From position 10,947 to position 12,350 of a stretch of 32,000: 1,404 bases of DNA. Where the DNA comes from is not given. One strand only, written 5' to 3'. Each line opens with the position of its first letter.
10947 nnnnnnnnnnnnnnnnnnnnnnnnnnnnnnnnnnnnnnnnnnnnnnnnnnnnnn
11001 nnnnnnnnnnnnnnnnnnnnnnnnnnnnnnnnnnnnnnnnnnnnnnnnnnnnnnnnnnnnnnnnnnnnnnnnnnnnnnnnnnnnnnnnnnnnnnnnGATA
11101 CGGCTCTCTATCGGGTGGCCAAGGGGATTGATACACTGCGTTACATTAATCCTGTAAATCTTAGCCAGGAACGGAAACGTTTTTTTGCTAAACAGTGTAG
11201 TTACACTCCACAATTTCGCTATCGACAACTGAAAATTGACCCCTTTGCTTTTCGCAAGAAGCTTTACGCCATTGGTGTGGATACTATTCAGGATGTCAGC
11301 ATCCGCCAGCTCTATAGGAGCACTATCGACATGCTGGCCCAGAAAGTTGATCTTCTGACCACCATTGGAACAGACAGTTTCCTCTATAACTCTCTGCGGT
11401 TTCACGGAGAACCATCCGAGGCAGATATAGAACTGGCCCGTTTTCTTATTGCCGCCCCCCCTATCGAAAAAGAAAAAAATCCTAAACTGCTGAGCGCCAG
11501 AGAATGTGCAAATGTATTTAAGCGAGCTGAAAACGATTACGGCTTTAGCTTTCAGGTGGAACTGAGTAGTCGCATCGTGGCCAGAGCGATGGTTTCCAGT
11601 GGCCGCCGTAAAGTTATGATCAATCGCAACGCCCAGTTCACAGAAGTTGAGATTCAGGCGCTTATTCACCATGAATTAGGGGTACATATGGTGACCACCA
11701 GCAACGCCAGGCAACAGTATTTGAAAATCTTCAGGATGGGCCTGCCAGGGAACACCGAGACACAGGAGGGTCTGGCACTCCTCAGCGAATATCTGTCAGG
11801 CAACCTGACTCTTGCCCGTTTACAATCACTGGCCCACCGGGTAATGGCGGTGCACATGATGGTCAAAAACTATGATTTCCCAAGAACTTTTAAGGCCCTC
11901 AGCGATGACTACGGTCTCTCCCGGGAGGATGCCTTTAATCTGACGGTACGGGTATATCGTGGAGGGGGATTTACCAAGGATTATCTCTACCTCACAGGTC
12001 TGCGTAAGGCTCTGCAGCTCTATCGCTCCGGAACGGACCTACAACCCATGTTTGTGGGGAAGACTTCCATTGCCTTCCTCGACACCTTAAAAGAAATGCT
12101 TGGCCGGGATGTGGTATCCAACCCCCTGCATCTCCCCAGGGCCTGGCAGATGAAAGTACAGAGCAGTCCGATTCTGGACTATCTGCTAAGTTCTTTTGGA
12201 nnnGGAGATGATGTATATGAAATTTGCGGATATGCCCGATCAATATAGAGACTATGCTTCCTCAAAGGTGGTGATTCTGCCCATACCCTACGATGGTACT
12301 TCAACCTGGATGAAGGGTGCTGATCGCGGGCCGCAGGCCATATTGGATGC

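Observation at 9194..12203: Overlapping gene pair: GshB-type ATP-grasp ligase and FGase-DUF1704 (HExxxH/QEGLA) double-hydrolase fusion, a ligase/hydrolase cycle without gshA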

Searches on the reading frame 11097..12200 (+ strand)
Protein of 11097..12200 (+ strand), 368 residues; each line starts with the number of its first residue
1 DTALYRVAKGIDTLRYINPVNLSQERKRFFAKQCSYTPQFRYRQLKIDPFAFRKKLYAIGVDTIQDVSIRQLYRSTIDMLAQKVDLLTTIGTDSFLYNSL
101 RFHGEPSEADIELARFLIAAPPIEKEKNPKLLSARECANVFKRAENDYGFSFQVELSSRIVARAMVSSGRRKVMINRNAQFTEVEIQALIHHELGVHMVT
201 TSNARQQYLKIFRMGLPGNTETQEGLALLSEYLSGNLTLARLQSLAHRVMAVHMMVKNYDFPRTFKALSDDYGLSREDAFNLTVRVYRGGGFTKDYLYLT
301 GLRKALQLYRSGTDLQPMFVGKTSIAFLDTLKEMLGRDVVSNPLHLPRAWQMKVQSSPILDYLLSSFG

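Call 34: search_dna_similar(query=window:11097-12200:+, collection=plasmids, mode=protein, max_rows=30, rows=spread)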
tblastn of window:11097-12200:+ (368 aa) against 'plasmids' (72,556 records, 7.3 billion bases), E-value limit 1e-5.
Records with a match: 128; places in all: 128; records where one place covers at least 80% of the query: 124.
Best place of each record, by identity: <60% 128.
By first word of the organism name: Sinorhizobium 79; Rhizobium 11; Pseudoalteromonas 11; Ensifer 9; Shinella 5; Aminobacter 3; Photobacterium 2; Pararhizobium 2; Phyllobacterium 2; Vibrio 1; and 3 more.
By predicted mobility (MOB-suite, as given by PLSDB): mobilizable 58; non-mobilizable 57; conjugative 13.
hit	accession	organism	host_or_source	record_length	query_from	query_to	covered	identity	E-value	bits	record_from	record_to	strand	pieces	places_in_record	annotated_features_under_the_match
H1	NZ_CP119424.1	Photobacterium sp. DA100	-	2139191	1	367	100%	48.8%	2e-113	370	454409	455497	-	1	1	none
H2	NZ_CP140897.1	Sinorhizobium medicae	Medicago lupulina,whole organism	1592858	1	347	94%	32.8%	7e-50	186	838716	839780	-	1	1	none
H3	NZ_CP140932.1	Sinorhizobium medicae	Medicago lupulina,whole organism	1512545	1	347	94%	32.5%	2e-48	182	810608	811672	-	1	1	none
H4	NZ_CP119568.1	Pararhizobium qamdonense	cell culture,soil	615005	1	361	98%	31.2%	2e-44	171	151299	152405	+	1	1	flavohemoglobin expression-modulating QEGLA motif protein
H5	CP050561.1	Sinorhizobium meliloti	Melilotus officinalis,cell culture,root ...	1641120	1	343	93%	32.8%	2e-38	186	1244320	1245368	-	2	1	none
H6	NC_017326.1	Sinorhizobium meliloti SM11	-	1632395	1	343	93%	32.7%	6e-48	181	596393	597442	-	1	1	none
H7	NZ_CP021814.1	Sinorhizobium meliloti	Medicago truncatula,Single Cell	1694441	1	343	93%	32.7%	6e-48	181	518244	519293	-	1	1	none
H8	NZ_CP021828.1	Sinorhizobium meliloti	Medicago truncatula,Single Cell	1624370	1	343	93%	32.7%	2e-47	179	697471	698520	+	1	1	none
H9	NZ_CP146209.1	Sinorhizobium meliloti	-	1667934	1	343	93%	32.7%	2e-47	179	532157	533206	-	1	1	none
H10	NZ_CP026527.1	Sinorhizobium meliloti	Medicago sativa L. subsp. ambigua,Cell ...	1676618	1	343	93%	32.7%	2e-47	179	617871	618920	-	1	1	none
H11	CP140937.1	Sinorhizobium meliloti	Medicago lupulina,whole organism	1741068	1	343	93%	32.7%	2e-47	179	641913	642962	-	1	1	flavohemoglobin expression-modulating QEGLA motif protein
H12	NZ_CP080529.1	Mesorhizobium sp. AR07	Oxytropis sp.,Cell culture,root nodule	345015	1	347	94%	32.2%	4e-51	190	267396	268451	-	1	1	flavohemoglobin expression-modulating QEGLA motif protein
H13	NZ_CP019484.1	Sinorhizobium meliloti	alfalfa,whole organism,alfalfa nodule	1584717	1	343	93%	32.4%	2e-47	179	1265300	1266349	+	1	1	none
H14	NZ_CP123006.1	Sinorhizobium meliloti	Medicago sativa,cell culture,nodules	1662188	1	343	93%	32.4%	8e-47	177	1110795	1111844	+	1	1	none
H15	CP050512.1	Sinorhizobium meliloti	Medicago sativa,cell culture,root nodule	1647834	1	343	93%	32.4%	8e-47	177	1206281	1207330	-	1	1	flavohemoglobin expression-modulating QEGLA motif protein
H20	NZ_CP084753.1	Roseateles sp. XES5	Xenopus laevis,bacterial culture,swab ...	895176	1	347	94%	30.6%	7e-41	160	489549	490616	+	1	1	flavohemoglobin expression-modulating QEGLA motif protein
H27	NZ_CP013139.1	Pseudoalteromonas sp. Bsw20308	seawater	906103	14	347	91%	27.7%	6e-22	104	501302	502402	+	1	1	flavohemoglobin expression-modulating QEGLA motif protein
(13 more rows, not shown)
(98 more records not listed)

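Call 35: get_annotated_region(hit=H11, flank=6000)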
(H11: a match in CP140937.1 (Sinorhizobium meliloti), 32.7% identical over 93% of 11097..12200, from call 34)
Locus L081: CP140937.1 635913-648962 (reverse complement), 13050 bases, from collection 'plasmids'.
description: Sinorhizobium meliloti strain ml21 plasmid pSymB, complete sequence
organism: Sinorhizobium meliloti (NCBI taxid 382)
taxonomy: Bacteria; Pseudomonadota; Alphaproteobacteria; Hyphomicrobiales; Rhizobiaceae; Sinorhizobium; Sinorhizobium meliloti
host: -; source: Medicago lupulina,whole organism; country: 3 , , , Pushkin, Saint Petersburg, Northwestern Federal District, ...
typing (MOB-suite, as given by PLSDB): mobilizable; relaxase MOBQ
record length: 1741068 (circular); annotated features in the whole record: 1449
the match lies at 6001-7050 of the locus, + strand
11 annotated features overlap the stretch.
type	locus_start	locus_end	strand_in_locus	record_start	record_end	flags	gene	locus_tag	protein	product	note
CDS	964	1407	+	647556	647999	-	cueR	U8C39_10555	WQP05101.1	Cu(I)-responsive transcriptional regulator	-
CDS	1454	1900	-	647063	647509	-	-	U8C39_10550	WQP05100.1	YqaA family protein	-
CDS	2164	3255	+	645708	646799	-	-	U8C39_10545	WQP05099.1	glycosyltransferase family 4 protein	-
CDS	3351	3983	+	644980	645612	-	-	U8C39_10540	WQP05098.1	exopolysaccharide biosynthesis protein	-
CDS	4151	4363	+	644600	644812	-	-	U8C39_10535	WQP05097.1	hypothetical protein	-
CDS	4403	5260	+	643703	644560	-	-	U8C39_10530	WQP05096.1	N-formylglutamate amidohydrolase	-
CDS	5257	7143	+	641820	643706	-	-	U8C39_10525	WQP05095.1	flavohemoglobin expression-modulating QEGLA motif protein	-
CDS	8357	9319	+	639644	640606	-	ytfQ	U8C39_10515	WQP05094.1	galactofuranose ABC transporter, galactofuranose-binding protein YtfQ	-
CDS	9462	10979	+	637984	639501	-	ytfR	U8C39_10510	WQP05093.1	galactofuranose ABC transporter, ATP-binding protein YtfR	-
CDS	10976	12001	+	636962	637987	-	-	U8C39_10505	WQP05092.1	ABC transporter permease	-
CDS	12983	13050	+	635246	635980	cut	-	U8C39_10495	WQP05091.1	FadR/GntR family transcriptional regulator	-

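Call 36: get_annotated_region(hit=H27, flank=6000)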
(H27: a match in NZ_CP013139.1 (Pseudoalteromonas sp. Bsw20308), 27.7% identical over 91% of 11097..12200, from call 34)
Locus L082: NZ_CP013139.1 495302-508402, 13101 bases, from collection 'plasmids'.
description: Pseudoalteromonas sp. Bsw20308 plasmid pPBSW1, complete sequence
organism: Pseudoalteromonas sp. Bsw20308 (NCBI taxid 283699)
taxonomy: Bacteria; Pseudomonadota; Gammaproteobacteria; Alteromonadales; Pseudoalteromonadaceae; Pseudoalteromonas; Pseudoalteromonas sp. Bsw20308
host: -; source: seawater; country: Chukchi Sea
typing (MOB-suite, as given by PLSDB): non-mobilizable
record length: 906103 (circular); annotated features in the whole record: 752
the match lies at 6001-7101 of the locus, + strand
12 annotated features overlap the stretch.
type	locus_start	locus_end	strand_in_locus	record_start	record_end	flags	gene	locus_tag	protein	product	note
CDS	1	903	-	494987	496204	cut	-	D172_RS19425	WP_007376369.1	BCCT family transporter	-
CDS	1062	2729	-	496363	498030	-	betA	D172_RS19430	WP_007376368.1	choline dehydrogenase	GO:0019285 - glycine betaine biosynthetic process from choline [Evidence IEA]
CDS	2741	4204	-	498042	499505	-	betB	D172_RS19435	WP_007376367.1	betaine-aldehyde dehydrogenase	GO:0019285 - glycine betaine biosynthetic process from choline [Evidence IEA]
CDS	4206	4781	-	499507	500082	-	betI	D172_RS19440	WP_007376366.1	transcriptional regulator BetI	-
CDS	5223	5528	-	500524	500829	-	-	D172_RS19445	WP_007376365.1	hypothetical protein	-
CDS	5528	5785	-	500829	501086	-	-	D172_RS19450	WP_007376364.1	DUF3081 domain-containing protein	-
CDS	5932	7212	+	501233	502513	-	-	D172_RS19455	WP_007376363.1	flavohemoglobin expression-modulating QEGLA motif protein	-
CDS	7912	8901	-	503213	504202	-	-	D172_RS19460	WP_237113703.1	hypothetical protein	-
CDS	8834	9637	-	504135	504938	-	-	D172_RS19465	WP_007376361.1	DUF1338 domain-containing protein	-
CDS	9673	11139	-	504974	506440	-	astD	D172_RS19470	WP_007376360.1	succinylglutamate-semialdehyde dehydrogenase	GO:0006527 - arginine catabolic process [Evidence IEA]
CDS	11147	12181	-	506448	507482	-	astA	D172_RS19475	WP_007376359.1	arginine N-succinyltransferase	GO:0006527 - arginine catabolic process [Evidence IEA]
CDS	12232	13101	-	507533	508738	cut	-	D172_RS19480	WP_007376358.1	aspartate aminotransferase family protein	-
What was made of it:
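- Tried and rejected: It has no ligase or FGase neighbours (call 36), so not all DUF1704 proteins belong to this module.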

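Call 37: get_annotated_region(hit=H20, flank=6000)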
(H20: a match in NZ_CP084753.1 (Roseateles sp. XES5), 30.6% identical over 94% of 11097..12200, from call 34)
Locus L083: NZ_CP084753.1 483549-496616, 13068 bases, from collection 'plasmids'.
description: UNVERIFIED_ORG: Roseateles sp. XES5 plasmid unnamed1, complete sequence
organism: Roseateles sp. XES5 (NCBI taxid 2877940)
taxonomy: Bacteria; Pseudomonadota; Betaproteobacteria; Burkholderiales; Sphaerotilaceae; Roseateles; Roseateles sp. XES5
host: -; source: Xenopus laevis,bacterial culture,swab of adult female 2 skin; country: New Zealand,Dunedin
typing (MOB-suite, as given by PLSDB): non-mobilizable
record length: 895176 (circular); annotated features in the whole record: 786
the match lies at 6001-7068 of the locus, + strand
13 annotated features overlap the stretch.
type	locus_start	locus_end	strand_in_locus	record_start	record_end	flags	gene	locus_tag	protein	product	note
CDS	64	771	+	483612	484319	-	-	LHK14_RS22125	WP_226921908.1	DUF1045 domain-containing protein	-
CDS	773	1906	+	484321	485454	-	-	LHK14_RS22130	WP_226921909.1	alpha-D-ribose 1-methylphosphonate 5-triphosphate diphosphatase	GO:0019700 - organic phosphonate catabolic process [Evidence IEA]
CDS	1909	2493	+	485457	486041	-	phnN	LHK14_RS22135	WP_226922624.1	phosphonate metabolism protein/1,5-bisphosphokinase (PRPP-forming) PhnN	GO:0019634 - organic phosphonate metabolic process [Evidence IEA]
CDS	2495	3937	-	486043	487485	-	-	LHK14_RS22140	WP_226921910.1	deoxyribodipyrimidine photo-lyase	GO:0006281 - DNA repair [Evidence IEA]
CDS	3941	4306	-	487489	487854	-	-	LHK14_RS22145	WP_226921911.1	YbaN family protein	-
CDS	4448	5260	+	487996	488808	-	-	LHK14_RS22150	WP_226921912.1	N-formylglutamate amidohydrolase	-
CDS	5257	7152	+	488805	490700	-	-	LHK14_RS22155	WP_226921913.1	flavohemoglobin expression-modulating QEGLA motif protein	-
CDS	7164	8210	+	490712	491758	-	-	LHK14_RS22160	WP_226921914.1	glutathione synthase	-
CDS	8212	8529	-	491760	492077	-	-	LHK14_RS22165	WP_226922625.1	DUF2934 domain-containing protein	-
CDS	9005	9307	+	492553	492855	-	-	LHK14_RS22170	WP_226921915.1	hypothetical protein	-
CDS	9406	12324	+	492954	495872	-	-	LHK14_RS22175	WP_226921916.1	monovalent cation/H+ antiporter subunit A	GO:0098662 - inorganic cation transmembrane transport [Evidence IEA]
CDS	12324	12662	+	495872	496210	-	-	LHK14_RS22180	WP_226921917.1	Na+/H+ antiporter subunit C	-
CDS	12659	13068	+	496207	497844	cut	-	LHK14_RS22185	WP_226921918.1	monovalent cation/H+ antiporter subunit D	-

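Call 38: search_protein_families(library=pfam, proteins=[L083:4448-5260:+, L083:5257-7152:+, L083:7164-8210:+, L081:5257-7143:+, L082:5932-7212:+], max_evalue=0.001)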
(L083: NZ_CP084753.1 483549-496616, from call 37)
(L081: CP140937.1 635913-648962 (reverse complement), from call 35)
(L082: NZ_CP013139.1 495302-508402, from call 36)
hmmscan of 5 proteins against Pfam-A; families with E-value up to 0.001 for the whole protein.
L083:4448-5260:+ (270 aa): 1 family
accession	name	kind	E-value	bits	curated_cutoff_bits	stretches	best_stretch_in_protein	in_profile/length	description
PF05013.17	FGase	-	5e-25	89.4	28.9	1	21-232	1-214/219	N-formylglutamate amidohydrolase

L083:5257-7152:+ (631 aa): 1 family
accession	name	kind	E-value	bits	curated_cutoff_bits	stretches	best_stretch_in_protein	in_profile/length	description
PF08014.17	MATCAP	-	1.1e-86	291.5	27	1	275-618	1-359/365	Microtubule-associated tyrosine carboxypeptidase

L083:7164-8210:+ (348 aa): 5 families
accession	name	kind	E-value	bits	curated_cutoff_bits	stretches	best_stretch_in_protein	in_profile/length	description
PF02955.21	GSH-S_ATP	-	3.9e-51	173.4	23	1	135-310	1-170/175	Prokaryotic glutathione synthetase, ATP-grasp domain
PF02951.20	GSH-S_N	-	3.6e-13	50.1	21.3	1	1-130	1-118/119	Prokaryotic glutathione synthetase, N-terminal domain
PF08443.16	RimK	-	8.9e-13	48.7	21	1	147-295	18-155/188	RimK-like ATP-grasp domain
PF14398.11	ATPgrasp_YheCD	-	7.6e-05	22.5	26.8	1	146-190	28-71/255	YheC/D like ATP-grasp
PF14397.11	ATPgrasp_ST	-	0.00054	19.7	31.4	0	149-190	46-83/278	Sugar-transfer associated ATP-grasp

L081:5257-7143:+ (628 aa): 1 family
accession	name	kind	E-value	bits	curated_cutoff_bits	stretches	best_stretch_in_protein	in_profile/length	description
PF08014.17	MATCAP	-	6.5e-97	325.2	27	1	276-619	2-362/365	Microtubule-associated tyrosine carboxypeptidase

L082:5932-7212:+ (426 aa): 1 family
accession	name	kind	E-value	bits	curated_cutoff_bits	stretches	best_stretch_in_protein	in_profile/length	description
PF08014.17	MATCAP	-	2.5e-128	428.5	27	1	38-409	1-363/365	Microtubule-associated tyrosine carboxypeptidase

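Call 73: search_protein_families(library=ncbifam, proteins=[L083:7164-8210:+], max_evalue=1)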
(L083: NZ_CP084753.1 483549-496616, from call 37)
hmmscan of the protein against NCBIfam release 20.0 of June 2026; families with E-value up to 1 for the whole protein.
L083:7164-8210:+ (348 aa): 14 families
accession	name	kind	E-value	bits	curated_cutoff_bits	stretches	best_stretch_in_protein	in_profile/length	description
NF009110.0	PRK12458.1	subfamily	8.7e-144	478.8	408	1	1-348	1-349/349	glutathione synthetase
NF003573.0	PRK05246.1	equivalog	2.6e-63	213.7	272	1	1-332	2-315/316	glutathione synthase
TIGR01380.1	glut_syn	equivalog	2.7e-58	197.4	299.05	1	1-329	1-311/312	glutathione synthase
TIGR00768.1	rimK_fam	subfamily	2.2e-20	73.2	143.4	1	100-298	52-250/276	RimK family alpha-L-glutamate ligase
NF040720.1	MptN_Meth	equivalog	8.5e-20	71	350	1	74-325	44-289/291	tetrahydromethanopterin:alpha-L-glutamate ligase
TIGR02144.1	LysX_arch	equivalog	2.8e-10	39.8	275.6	1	107-295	59-241/281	lysine biosynthesis protein LysX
NF007764.0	PRK10446.1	equivalog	2.1e-08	33.8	331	1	148-333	115-293/300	30S ribosomal protein S6--L-glutamate ligase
TIGR04187.1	GRASP_SAV_5884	subfamily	1.9e-05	24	350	1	79-180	59-170/312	ATP-grasp ribosomal peptide maturase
NF005543.0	PRK07206.1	subfamily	0.0086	14.8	302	1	149-204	125-181/416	hypothetical protein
NF033816.1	Cj0069_fam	subfamily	0.013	14.6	150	1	202-231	198-227/334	Cj0069 family protein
TIGR04013.1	B12_SAM_MJ_1487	hypoth_equivalog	0.028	13.3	251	1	134-165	235-266/382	TIGR04013 family B12-binding domain/radical SAM domain-containing protein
NF009402.0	PRK12767.1-1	equivalog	0.056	12.2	218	1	121-216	101-196/329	carbamoyl phosphate synthase-like protein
TIGR02291.1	rimK_rel_E_lig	hypoth_equivalog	0.067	12.2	314.2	1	153-203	62-107/317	alpha-L-glutamate ligase-like protein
NF004680.0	PRK06019.1-6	equivalog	0.13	10.9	327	1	107-193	88-178/405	5-(carboxyamino)imidazole ribonucleotide synthase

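Call 76: search_protein_representatives(protein=window:11097-12200:+)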
Query: 368 residues. Proteins with E-value up to 0.001 (for the whole library): 2531; up to 1e-10: 1590; up to 1e-30: 534. The best 150 are listed.
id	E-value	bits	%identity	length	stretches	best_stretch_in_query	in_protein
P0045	4.6e-122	424.0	52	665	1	1-366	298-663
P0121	3.0e-111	388.4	49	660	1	1-365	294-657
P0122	1.7e-108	379.4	46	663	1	1-365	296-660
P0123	2.1e-108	379.1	62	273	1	96-365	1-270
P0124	7.9e-108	377.2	48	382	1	1-366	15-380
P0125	3.9e-107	374.9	50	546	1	1-367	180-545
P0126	9.1e-107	373.7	49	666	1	1-366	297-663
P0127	6.1e-106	371.0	48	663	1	1-365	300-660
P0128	3.0e-104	365.5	47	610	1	1-366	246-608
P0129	3.2e-104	365.4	46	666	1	1-366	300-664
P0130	9.1e-104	363.9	47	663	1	1-366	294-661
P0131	1.3e-103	363.4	48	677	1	1-366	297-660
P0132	7.4e-103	360.9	47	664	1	1-366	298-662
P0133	1.7e-101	356.4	44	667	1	1-365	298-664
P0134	3.4e-101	355.4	46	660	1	2-367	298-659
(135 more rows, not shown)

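Call 90: get_annotated_region(hit=H1, flank=5000)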
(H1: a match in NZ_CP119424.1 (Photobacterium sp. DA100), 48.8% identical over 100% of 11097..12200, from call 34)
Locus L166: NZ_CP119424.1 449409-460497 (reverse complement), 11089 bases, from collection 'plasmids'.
description: Photobacterium sp. DA100 plasmid pDA100, complete sequence
organism: Photobacterium sp. DA100 (NCBI taxid 3027472)
taxonomy: Bacteria; Pseudomonadota; Gammaproteobacteria; Vibrionales; Vibrionaceae; Photobacterium; Photobacterium sp. DA100
host: -; source: -; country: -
typing (MOB-suite, as given by PLSDB): non-mobilizable
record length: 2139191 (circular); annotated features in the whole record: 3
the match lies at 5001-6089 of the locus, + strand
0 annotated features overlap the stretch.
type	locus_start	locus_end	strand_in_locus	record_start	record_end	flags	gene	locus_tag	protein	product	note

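Call 103: search_protein_families(library=pfam, proteins=[L083:5257-6080:+], max_evalue=0.01)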
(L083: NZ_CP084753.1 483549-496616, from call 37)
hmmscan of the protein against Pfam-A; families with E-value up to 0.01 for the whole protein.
L083:5257-6080:+ (274 aa): 0 families
